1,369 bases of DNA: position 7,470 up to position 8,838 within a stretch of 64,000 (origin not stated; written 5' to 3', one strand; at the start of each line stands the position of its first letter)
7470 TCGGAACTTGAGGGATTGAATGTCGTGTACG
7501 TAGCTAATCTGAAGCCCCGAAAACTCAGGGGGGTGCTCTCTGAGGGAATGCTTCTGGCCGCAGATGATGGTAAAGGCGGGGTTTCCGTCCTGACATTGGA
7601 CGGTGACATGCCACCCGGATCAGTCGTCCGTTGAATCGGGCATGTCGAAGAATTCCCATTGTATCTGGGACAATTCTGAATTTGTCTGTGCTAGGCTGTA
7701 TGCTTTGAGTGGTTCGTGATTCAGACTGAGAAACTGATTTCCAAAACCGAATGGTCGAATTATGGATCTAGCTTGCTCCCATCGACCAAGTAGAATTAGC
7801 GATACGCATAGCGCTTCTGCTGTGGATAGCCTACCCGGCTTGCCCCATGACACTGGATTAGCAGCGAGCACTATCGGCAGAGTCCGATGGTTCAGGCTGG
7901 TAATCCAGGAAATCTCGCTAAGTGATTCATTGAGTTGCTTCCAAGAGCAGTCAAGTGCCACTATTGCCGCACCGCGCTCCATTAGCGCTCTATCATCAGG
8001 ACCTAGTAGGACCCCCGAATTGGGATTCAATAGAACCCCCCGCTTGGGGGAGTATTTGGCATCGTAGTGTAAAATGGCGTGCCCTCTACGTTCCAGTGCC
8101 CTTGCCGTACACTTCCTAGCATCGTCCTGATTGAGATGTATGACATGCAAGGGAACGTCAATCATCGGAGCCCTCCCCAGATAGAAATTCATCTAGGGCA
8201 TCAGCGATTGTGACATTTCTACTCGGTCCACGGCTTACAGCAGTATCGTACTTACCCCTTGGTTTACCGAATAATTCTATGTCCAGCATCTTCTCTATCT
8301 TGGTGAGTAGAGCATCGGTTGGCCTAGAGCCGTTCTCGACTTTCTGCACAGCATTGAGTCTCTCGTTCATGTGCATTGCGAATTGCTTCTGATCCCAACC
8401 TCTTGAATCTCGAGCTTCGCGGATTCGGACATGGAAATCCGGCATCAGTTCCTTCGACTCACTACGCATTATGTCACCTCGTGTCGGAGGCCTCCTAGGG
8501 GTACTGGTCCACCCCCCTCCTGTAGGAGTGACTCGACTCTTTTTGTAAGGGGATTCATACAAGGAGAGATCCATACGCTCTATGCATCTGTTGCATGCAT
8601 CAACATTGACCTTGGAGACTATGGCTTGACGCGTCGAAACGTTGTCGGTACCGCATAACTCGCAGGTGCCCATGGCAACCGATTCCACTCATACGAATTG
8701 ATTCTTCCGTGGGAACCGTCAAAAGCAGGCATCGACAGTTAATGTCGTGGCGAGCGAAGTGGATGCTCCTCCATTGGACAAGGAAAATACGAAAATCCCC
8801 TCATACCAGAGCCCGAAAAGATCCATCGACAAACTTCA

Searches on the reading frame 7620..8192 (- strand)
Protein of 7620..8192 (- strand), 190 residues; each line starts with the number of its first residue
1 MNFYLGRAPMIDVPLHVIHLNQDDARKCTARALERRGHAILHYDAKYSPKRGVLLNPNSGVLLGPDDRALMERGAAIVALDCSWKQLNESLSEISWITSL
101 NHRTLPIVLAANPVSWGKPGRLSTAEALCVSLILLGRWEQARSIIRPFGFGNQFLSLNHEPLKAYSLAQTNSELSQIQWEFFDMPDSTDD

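Call 25: search_protein_families(library=pfam, proteins=[window:7620-8192:-], max_evalue=0.00001)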
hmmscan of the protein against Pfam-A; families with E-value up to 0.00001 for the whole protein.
window:7620-8192:- (190 aa): 1 family
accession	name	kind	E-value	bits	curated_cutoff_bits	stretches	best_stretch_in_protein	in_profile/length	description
PF04034.18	Ribo_biogen_C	-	1.2e-33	116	29.9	1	53-181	1-126/127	Ribosome biogenesis protein, C-terminal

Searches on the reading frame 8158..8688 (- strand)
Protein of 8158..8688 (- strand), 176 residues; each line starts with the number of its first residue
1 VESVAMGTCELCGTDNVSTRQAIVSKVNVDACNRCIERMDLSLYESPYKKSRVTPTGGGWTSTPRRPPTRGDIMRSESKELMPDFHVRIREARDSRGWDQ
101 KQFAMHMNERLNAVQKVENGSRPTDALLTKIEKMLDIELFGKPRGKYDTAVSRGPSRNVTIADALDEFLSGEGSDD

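Call 25: search_protein_families(library=pfam, proteins=[window:8158-8688:-], max_evalue=0.00001)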
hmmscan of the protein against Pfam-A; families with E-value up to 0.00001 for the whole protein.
window:8158-8688:- (176 aa): 1 family
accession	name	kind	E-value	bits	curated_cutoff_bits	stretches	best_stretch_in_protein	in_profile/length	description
PF01381.28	HTH_3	-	6.8e-09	36.1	23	1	89-139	1-52/55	Helix-turn-helix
